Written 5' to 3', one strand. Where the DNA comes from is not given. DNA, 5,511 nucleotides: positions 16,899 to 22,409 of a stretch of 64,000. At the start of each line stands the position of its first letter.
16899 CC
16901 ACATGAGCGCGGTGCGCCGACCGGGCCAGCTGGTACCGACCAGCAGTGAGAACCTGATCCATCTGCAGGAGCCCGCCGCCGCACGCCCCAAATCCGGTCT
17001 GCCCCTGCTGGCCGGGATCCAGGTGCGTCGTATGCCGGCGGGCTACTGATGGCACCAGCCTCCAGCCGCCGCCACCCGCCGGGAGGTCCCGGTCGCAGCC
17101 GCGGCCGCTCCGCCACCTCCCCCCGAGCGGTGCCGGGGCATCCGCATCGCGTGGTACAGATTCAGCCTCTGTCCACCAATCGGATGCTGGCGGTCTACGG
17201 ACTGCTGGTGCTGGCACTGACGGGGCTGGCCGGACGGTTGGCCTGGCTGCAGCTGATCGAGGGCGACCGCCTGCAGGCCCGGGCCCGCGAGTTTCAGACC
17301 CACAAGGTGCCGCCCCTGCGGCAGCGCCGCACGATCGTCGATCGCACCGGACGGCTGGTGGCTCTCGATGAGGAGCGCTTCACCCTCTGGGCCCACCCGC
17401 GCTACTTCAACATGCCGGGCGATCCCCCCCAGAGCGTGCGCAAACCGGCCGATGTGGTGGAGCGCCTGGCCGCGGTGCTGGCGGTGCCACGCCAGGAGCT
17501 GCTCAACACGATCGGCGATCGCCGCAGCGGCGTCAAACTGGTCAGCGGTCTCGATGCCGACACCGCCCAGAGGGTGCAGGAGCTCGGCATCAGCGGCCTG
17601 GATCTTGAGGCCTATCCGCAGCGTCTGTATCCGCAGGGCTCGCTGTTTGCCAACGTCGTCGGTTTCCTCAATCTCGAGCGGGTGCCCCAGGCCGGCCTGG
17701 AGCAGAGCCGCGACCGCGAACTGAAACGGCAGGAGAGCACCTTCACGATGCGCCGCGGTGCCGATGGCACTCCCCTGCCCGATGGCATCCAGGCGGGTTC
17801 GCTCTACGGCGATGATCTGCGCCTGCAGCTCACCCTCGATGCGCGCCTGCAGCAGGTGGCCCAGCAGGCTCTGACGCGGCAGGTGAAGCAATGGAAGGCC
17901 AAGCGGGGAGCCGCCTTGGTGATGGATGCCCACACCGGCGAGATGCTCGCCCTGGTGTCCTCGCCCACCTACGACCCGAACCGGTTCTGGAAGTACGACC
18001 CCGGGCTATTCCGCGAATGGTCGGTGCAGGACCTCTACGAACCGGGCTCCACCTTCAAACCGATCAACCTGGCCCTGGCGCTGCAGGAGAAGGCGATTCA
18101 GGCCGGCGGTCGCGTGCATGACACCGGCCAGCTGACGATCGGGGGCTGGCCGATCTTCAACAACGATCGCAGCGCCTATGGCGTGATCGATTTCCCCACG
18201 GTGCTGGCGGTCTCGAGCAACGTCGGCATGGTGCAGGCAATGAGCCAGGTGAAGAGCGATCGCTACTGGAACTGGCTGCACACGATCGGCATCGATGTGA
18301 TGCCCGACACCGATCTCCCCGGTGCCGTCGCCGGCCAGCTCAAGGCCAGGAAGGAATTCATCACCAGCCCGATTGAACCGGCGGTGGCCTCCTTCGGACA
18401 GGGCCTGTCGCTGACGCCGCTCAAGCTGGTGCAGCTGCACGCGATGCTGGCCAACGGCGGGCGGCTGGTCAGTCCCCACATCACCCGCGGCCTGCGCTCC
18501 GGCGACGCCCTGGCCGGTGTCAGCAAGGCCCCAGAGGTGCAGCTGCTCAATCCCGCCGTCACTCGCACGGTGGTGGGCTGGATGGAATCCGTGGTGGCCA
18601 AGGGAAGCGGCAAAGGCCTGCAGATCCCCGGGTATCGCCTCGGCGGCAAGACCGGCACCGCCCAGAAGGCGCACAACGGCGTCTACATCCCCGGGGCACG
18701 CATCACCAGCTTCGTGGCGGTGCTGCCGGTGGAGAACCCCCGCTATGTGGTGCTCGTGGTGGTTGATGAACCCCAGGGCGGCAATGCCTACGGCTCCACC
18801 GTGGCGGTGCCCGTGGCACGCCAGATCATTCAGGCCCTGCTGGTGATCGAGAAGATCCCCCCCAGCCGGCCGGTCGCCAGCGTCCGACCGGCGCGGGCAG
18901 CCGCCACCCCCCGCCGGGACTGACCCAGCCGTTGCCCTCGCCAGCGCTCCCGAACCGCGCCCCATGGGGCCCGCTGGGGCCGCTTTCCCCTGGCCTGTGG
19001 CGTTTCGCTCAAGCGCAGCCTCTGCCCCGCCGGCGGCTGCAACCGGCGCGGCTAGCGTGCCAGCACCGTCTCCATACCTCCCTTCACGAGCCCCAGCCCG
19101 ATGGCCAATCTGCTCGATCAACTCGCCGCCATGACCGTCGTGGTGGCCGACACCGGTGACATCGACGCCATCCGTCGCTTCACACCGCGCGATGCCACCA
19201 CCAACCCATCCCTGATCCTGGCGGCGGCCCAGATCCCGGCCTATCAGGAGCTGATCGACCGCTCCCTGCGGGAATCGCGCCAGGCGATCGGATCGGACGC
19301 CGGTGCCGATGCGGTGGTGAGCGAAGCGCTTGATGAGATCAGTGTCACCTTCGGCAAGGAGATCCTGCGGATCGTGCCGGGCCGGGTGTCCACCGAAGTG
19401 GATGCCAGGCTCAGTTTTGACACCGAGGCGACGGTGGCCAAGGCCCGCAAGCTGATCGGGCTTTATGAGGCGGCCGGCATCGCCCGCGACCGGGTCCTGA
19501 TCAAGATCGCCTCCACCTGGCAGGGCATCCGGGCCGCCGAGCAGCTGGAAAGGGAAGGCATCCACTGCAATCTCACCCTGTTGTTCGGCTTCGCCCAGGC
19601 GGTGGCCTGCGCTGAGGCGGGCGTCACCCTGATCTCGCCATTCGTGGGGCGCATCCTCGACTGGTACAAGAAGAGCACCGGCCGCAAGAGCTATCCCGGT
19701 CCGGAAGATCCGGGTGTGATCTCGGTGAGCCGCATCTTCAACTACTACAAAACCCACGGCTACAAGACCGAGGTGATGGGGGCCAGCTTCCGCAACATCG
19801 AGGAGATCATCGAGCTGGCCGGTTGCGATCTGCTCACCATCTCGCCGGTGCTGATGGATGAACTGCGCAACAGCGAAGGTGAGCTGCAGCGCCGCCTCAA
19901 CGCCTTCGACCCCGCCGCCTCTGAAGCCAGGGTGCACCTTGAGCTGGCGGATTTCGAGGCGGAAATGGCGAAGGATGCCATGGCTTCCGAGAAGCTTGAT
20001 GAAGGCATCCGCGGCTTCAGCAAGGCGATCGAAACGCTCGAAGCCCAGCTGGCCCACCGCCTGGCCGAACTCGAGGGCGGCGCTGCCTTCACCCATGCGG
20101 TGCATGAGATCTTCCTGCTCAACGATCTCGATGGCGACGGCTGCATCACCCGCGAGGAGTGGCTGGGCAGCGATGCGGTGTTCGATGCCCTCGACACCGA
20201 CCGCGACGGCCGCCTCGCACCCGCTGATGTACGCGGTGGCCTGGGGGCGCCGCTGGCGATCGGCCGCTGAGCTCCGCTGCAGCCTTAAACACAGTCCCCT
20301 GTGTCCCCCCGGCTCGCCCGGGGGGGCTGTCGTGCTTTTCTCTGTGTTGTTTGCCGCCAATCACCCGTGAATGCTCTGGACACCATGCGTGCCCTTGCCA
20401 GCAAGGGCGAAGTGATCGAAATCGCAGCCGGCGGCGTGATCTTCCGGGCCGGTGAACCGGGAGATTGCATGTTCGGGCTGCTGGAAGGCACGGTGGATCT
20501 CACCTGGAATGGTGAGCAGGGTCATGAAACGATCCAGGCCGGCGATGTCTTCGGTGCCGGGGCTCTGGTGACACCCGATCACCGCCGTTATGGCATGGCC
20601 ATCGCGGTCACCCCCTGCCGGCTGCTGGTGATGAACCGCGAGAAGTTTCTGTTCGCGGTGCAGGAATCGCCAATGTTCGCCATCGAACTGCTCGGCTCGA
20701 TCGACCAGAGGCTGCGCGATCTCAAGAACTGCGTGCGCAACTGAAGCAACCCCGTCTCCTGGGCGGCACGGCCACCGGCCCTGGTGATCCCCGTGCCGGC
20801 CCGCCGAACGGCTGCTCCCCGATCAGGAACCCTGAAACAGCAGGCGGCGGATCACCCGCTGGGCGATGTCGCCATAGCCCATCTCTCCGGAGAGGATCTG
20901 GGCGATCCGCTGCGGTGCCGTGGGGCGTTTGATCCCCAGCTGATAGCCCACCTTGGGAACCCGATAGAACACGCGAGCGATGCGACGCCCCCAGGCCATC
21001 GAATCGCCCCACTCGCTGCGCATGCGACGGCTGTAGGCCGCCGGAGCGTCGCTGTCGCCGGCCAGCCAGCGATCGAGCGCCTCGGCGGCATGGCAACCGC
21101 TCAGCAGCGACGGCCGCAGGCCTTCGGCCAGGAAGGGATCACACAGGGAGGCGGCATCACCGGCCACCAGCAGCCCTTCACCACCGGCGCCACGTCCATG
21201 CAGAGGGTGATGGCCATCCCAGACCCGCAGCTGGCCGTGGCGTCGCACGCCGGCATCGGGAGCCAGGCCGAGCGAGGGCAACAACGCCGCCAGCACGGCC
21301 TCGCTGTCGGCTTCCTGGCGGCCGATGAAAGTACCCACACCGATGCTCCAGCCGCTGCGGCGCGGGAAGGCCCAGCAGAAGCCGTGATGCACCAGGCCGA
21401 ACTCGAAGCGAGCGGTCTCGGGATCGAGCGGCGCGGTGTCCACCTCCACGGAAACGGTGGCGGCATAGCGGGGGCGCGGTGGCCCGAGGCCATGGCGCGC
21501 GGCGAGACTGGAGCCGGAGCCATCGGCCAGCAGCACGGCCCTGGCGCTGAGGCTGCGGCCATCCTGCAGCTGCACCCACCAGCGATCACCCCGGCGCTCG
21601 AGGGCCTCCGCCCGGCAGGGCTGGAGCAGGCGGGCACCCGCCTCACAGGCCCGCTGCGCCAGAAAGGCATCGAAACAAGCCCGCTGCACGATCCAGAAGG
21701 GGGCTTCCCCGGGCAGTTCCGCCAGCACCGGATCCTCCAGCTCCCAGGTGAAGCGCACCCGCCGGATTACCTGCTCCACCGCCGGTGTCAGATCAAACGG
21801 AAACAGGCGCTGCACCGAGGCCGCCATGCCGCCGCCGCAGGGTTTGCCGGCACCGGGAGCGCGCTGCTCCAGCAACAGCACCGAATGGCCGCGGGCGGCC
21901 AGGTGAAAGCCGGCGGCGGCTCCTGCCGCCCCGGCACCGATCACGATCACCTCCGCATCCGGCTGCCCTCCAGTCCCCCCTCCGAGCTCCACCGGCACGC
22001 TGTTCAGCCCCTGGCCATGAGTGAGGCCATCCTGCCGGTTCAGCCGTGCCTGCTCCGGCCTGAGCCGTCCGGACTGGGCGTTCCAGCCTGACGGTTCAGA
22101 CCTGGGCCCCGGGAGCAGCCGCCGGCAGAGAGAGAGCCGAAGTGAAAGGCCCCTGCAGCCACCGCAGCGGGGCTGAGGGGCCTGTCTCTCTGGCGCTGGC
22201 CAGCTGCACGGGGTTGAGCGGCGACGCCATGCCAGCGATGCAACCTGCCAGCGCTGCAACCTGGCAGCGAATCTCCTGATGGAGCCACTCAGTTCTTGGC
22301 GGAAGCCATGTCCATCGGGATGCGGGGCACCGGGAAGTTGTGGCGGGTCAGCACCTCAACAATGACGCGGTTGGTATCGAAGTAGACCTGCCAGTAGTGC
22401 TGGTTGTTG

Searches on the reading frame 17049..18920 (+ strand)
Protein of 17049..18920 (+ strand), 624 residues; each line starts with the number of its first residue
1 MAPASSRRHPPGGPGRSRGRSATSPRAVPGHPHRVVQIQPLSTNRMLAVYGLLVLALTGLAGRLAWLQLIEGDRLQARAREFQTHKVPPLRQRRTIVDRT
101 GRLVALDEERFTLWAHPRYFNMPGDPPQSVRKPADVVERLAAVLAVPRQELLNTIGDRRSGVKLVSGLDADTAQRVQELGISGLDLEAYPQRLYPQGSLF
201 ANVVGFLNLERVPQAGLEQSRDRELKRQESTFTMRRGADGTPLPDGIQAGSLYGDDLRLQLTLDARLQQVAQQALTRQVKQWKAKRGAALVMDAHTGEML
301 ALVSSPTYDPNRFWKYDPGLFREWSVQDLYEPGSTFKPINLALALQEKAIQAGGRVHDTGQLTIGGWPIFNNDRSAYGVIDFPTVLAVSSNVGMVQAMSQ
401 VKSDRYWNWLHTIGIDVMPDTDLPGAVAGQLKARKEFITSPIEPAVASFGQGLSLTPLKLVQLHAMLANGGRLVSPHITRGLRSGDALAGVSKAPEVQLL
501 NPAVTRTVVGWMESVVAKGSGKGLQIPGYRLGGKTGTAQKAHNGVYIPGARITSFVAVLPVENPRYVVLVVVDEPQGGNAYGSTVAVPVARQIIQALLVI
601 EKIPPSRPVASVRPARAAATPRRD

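Call 28: search_protein_families(library=ncbifam, proteins=[window:17049-18920:+], max_evalue=0.00001)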
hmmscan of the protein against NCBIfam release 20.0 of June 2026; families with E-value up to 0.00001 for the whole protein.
window:17049-18920:+ (624 aa): 19 families
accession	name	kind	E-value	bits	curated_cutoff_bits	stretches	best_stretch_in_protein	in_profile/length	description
TIGR02214.1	spoVD_pbp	equivalog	4.2e-96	322.7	688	1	53-607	9-564/636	stage V sporulation protein D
NF053573.1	PBP2_PenA_Neis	exception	7.1e-81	272.5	1105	1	39-608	20-571/572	peptidoglycan D,D-transpeptidase PBP2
TIGR03423.1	pbp2_mrdA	equivalog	7.5e-76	255.9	455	1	45-598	2-591/593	penicillin-binding protein 2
NF011685.0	PRK15105.1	subfamily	5.9e-67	226.6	737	1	45-605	23-565/588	peptidoglycan glycosyltransferase FtsI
NF038271.1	strep_PBP2X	exception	1.6e-36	125.8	1050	1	74-577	54-595/750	penicillin-binding protein PBP2X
TIGR02074.1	PBP_1a_fam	subfamily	4e-25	88.6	508.75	1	251-543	218-488/535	PBP1A family penicillin-binding protein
NF051842.1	PBP4_5_Efaec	equivalog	5.8e-23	81.1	700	1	212-580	290-653/668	penicillin-binding protein PBP4(5)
NF008061.0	PRK10795.1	equivalog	5.1e-18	65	962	1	259-601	251-616/634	peptidoglycan DD-transpeptidase MrdA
NF051885.1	tranpepglycosPbpC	equivalog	1.7e-16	60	900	1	255-542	290-548/632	multimodular transpeptidase-transglycosylase PbpC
TIGR02073.1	PBP_1c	equivalog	2e-12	46.5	494.2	1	259-419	244-400/728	penicillin-binding protein 1C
NF038278.1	strep_PBP2B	exception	2e-12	46.4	975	1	211-595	261-672/678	penicillin-binding protein PBP2B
NF038272.1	strep_PBP1A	exception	3.4e-09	35.6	1075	1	291-543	331-564/658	penicillin-binding protein PBP1A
NF000407.1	MECC_PBP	exception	1.4e-08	33.5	1500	1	214-585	277-645/665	PBP2a family beta-lactam-resistant peptidoglycan transpeptidase MecC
TIGR02071.1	PBP_1b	equivalog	6.4e-08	31.2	717.75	0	257-543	370-639/729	penicillin-binding protein 1B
NF000237.1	MECA_PBP2A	equivalog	7.1e-08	31.2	750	1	214-573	280-634/668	PBP2a family beta-lactam-resistant peptidoglycan transpeptidase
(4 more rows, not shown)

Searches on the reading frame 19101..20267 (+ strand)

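Call 29: search_protein_families(library=ncbifam, proteins=[window:19101-20267:+], max_evalue=0.00001)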
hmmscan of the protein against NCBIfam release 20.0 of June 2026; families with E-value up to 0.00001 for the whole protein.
window:19101-20267:+ (389 aa): 10 families
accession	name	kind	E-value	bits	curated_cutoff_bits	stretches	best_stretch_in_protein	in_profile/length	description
NF008965.0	PRK12309.1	equivalog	3.8e-207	687.9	550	1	1-386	2-388/392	transaldolase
TIGR00874.1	talAB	equivalog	9e-143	475.4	396.2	1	3-320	1-316/317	transaldolase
NF009001.0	PRK12346.1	subfamily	4.7e-129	430.5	439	1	3-321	2-316/316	transaldolase A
TIGR00875.1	fsa_talC_mipB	equivalog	1.6e-21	76.7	245.95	1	86-257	44-194/213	fructose-6-phosphate aldolase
NF002881.0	PRK03343.1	subfamily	4e-18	65.6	367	1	32-173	43-179/370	transaldolase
NF003026.0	PRK03903.1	equivalog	8.2e-14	51.5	344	1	31-173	32-166/323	transaldolase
NF007080.0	PRK09533.1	equivalog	2.2e-13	49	712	1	33-173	43-179/949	bifunctional transaldolase/phosoglucose isomerase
NF009296.0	PRK12653.1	subfamily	2.6e-10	40.4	306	1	108-247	65-186/220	fructose-6-phosphate aldolase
TIGR00876.1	tal_mycobact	equivalog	3e-09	36.7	233.75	1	32-170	32-165/350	transaldolase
NF009299.0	PRK12656.1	equivalog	5.8e-06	26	214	0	128-187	80-139/222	fructose-6-phosphate aldolase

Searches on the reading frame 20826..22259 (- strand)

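Call 28: search_protein_families(library=ncbifam, proteins=[window:20826-22259:-], max_evalue=0.00001)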
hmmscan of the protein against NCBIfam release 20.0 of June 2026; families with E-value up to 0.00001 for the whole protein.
window:20826-22259:- (478 aa): 28 families (the best 25 are shown)
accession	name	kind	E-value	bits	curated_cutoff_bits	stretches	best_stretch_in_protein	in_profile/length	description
TIGR02032.1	GG-red-SF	subfamily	4.1e-44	151.4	158.8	1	104-394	3-296/297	geranylgeranyl reductase family protein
TIGR02023.1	BchP-ChlP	subfamily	7.9e-28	97.5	343.3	1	103-433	2-337/388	geranylgeranyl diphosphate reductase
NF049967.1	QhpG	equivalog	5.1e-22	78.4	240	1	104-429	1-323/423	flavin-dependent monooxygenase QhpG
NF038174.1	maturase_GoxB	equivalog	1.2e-16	60.8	400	2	103-256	2-161/358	glycine oxidase maturase GoxB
NF007542.0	PRK10157.1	subfamily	5.8e-14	51.6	610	1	104-259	8-173/428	FAD-dependent oxidoreductase FixC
NF045655.1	MkRedMenJ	equivalog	2.9e-12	46.2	700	1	101-430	4-345/406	menaquinone reductase MenJ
NF007450.0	PRK10015.1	subfamily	2.6e-11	42.9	466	1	103-300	7-214/429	FAD-dependent oxidoreductase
NF041160.1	DGGPL_Thplmales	equivalog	1.7e-10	40.4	780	1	103-397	5-312/396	digeranylgeranylglycerophospholipid reductase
NF008425.0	PRK11259.1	equivalog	3.2e-10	39.5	257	1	101-135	4-38/377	N-methyl-L-tryptophan oxidase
NF038171.1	maturase_LodB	equivalog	4.3e-10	39.2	400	0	190-259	96-168/361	lysine-epsilon-oxidase maturase LodB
NF006448.0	PRK08773.1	equivalog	2.1e-09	36.5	614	1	189-276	108-196/393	UbiH/UbiF family hydroxylase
TIGR02028.1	ChlP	equivalog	3e-09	36.1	505.3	1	104-213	3-112/398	geranylgeranyl reductase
NF005951.1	PRK08020.1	equivalog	1e-08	34.4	590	1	102-267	3-183/388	3-demethoxyubiquinol 3-hydroxylase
NF041080.1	DGGGPL_reductase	equivalog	1.2e-08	34.3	580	1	103-258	3-163/447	digeranylgeranylglycerophospholipid reductase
NF004318.0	PRK05714.1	equivalog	2.4e-08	33.1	653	1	192-252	113-172/407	2-octaprenyl-3-methyl-6-methoxy-1,4-benzoquinol hydroxylase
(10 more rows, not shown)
